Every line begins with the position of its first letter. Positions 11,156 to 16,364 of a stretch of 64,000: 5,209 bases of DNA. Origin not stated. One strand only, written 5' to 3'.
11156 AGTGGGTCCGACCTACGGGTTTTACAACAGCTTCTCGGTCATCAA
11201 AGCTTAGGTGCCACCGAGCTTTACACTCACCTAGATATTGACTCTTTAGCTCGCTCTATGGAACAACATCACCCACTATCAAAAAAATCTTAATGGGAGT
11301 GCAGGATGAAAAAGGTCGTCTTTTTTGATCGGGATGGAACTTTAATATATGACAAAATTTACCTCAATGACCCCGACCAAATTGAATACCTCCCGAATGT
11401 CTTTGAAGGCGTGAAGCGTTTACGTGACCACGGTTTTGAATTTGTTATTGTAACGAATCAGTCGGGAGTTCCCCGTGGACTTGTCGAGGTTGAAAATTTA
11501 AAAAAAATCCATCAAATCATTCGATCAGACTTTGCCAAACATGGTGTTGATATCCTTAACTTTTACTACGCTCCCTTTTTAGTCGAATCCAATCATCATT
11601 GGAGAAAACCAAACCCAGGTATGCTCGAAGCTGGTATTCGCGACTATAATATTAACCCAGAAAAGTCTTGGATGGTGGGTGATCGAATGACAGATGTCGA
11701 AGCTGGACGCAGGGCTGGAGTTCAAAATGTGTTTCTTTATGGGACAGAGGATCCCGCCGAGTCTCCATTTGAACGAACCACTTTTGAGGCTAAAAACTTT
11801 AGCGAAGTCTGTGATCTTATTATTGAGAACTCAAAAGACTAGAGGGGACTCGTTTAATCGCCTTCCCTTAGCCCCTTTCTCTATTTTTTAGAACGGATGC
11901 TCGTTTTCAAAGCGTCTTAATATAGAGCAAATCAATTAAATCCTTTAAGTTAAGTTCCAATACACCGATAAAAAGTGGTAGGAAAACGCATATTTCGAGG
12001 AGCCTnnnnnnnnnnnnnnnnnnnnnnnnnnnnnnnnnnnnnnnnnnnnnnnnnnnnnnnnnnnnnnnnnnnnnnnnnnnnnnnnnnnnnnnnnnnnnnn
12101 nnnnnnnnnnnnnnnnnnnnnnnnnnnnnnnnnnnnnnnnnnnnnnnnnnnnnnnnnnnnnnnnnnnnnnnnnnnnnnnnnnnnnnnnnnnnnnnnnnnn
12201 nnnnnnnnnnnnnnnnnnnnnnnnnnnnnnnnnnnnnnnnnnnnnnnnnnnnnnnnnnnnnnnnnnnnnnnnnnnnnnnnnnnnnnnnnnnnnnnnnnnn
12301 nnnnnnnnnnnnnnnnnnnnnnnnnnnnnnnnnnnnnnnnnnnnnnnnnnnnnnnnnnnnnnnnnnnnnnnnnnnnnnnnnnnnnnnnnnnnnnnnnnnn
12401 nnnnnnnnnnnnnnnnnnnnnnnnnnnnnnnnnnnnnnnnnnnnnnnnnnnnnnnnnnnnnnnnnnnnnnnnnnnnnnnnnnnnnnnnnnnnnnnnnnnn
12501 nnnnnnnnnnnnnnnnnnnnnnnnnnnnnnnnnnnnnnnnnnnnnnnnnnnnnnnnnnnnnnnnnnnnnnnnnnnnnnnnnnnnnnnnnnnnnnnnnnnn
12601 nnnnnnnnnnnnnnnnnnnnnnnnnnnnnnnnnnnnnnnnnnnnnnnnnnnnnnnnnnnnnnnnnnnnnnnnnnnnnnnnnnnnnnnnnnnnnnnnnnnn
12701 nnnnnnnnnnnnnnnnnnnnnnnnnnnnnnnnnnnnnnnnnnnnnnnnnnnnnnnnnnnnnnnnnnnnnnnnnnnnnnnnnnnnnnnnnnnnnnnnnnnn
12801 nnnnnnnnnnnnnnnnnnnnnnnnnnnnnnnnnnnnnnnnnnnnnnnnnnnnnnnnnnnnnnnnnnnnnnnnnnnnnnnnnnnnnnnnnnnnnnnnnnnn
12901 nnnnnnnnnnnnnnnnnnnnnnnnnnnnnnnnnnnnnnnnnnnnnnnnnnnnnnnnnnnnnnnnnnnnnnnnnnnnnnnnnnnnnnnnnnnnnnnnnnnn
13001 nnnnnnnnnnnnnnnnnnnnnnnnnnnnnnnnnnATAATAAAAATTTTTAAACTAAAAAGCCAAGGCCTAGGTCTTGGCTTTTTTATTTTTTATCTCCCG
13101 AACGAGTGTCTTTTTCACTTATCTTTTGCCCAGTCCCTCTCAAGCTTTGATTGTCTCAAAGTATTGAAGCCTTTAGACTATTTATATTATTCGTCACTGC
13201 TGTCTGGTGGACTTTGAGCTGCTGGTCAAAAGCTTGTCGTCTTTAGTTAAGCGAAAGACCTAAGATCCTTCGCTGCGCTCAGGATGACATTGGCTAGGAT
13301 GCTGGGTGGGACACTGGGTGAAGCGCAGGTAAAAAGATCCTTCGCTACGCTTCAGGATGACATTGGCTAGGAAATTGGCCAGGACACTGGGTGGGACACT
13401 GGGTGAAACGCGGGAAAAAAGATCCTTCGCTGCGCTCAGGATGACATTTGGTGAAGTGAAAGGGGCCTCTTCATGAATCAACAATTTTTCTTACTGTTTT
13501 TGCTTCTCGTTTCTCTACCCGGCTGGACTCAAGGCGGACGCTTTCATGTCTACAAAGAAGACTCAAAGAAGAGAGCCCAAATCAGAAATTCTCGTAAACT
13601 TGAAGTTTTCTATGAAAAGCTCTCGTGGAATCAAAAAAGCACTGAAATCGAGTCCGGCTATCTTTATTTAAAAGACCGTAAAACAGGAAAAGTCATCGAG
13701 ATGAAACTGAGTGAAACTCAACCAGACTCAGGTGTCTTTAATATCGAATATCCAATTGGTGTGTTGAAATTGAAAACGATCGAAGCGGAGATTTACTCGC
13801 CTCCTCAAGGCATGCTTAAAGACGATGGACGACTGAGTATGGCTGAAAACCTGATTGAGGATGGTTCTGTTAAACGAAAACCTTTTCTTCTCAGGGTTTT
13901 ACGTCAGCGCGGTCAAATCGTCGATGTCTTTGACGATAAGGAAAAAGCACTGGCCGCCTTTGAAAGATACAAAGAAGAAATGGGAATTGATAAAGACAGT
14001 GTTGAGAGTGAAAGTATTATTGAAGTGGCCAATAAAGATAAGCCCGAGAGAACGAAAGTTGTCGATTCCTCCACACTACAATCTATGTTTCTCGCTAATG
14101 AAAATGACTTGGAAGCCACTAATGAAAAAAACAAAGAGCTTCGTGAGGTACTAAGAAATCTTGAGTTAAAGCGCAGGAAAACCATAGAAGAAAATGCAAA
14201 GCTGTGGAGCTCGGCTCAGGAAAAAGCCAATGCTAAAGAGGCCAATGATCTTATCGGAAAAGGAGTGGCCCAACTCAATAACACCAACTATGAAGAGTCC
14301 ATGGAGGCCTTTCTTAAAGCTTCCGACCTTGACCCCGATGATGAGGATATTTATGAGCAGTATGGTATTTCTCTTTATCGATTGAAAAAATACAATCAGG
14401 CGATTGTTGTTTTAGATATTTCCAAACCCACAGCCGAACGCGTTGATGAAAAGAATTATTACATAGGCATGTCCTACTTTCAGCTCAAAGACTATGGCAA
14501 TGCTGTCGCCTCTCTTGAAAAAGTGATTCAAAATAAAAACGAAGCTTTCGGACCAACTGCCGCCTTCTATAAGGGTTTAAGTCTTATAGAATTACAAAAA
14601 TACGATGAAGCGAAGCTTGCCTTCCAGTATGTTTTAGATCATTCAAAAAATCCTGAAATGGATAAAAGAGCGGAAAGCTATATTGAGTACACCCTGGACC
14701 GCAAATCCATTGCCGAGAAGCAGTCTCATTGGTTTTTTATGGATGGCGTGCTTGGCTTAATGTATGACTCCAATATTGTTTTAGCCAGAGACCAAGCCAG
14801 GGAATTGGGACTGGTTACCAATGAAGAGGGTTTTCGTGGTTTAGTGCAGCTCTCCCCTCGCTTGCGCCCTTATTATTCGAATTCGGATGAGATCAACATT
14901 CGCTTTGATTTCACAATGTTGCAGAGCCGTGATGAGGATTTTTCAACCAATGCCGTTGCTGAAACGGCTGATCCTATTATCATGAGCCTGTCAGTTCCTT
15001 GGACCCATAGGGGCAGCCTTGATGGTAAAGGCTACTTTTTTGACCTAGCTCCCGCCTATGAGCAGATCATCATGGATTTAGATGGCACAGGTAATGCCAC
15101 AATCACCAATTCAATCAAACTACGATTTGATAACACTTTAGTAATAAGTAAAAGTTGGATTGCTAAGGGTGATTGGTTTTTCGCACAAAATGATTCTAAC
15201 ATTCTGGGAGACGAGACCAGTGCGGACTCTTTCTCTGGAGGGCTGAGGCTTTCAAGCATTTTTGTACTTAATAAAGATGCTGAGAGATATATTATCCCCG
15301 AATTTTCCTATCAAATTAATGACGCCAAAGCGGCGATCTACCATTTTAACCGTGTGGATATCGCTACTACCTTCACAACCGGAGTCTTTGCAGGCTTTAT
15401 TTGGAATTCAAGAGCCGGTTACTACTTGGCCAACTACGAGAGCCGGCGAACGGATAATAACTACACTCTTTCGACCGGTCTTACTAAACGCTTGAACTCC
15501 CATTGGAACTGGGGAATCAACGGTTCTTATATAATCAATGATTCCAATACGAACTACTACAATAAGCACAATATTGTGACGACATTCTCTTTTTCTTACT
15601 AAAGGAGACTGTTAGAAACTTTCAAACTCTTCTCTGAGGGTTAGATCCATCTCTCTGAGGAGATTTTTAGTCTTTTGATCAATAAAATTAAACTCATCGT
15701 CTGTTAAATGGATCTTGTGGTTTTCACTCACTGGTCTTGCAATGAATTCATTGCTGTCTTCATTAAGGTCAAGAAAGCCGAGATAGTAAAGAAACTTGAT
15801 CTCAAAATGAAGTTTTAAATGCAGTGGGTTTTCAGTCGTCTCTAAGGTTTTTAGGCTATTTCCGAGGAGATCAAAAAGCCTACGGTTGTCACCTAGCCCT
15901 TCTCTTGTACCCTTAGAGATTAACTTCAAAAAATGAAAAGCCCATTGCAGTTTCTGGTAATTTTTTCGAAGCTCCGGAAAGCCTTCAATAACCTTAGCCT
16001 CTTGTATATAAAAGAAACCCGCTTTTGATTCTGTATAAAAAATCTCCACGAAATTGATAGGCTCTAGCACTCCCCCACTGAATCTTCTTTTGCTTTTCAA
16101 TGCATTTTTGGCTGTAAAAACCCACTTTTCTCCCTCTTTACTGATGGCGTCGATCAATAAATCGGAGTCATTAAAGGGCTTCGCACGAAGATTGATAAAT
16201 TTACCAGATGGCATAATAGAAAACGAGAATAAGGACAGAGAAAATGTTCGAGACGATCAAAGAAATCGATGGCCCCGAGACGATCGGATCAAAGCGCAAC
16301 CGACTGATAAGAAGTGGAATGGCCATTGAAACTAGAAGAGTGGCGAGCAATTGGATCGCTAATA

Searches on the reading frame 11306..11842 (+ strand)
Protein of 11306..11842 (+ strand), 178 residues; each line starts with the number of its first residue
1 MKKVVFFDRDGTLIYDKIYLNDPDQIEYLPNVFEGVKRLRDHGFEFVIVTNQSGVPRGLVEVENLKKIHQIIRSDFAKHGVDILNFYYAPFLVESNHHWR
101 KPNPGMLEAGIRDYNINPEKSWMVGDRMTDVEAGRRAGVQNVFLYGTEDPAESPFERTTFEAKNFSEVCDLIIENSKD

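Call 70: search_protein_families(library=pfam, proteins=[window:11306-11842:+], max_evalue=0.00001)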
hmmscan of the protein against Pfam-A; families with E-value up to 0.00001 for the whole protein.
window:11306-11842:+ (178 aa): 4 families
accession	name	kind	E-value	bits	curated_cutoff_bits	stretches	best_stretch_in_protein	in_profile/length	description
PF13242.12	Hydrolase_like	-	6.1e-14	52.1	22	1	99-152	2-57/75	HAD-hyrolase-like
PF00702.32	Hydrolase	-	6.2e-14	53.3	26.4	1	24-138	95-191/191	haloacid dehalogenase-like hydrolase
PF08645.17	PNK3P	-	1.4e-12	48.1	22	1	3-128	1-127/161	Polynucleotide kinase 3 phosphatase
PF13419.12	HAD_2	-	1.5e-12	48.4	23.8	1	24-142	76-176/178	Haloacid dehalogenase-like hydrolase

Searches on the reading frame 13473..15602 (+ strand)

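Call 70: search_protein_families(library=pfam, proteins=[window:13473-15602:+], max_evalue=0.00001)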
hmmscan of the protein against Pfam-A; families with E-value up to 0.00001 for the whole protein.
window:13473-15602:+ (709 aa): 8 families
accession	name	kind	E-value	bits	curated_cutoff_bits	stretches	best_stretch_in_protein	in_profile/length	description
PF07719.23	TPR_2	-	4.8e-14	51.7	27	0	362-393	2-33/34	Tetratricopeptide repeat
PF00515.34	TPR_1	-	2.9e-10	40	27.8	0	329-353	5-29/34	Tetratricopeptide repeat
PF12895.13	ANAPC3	-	1.1e-09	38.9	27.2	0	326-380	24-75/82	Anaphase-promoting complex, cyclosome, subunit 3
PF13174.12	TPR_6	-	5.4e-09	36.6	26.3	0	329-354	4-29/33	Tetratricopeptide repeat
PF13414.12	TPR_11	-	7e-07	29.3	26.8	0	272-304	9-41/42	TPR repeat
PF13181.12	TPR_8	-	1.3e-06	28.5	25.7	0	331-353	7-29/34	Tetratricopeptide repeat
PF13432.12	TPR_16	-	2.1e-06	28.5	32.7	0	332-387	4-57/65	Tetratricopeptide repeat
PF13424.12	TPR_12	-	8.9e-06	26.3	30.1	0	329-387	7-71/77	Tetratricopeptide repeat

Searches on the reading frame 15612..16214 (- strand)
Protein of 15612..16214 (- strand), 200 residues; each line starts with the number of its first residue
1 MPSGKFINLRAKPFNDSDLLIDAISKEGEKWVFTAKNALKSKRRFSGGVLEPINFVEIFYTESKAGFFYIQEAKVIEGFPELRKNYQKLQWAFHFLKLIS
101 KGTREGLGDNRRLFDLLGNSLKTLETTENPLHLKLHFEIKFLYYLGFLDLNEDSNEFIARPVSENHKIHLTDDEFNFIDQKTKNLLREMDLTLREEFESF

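Call 70: search_protein_families(library=pfam, proteins=[window:15612-16214:-], max_evalue=0.00001)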
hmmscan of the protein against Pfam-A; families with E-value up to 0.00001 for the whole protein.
window:15612-16214:- (200 aa): 2 families
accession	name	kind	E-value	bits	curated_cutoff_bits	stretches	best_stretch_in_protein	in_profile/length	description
PF11967.14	RecO_N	-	1.6e-08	34.9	27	1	5-79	7-80/80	Recombination protein O N terminal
PF02565.21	RecO_C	-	1.6e-07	31.6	22.1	1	84-147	2-64/157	Recombination protein O C terminal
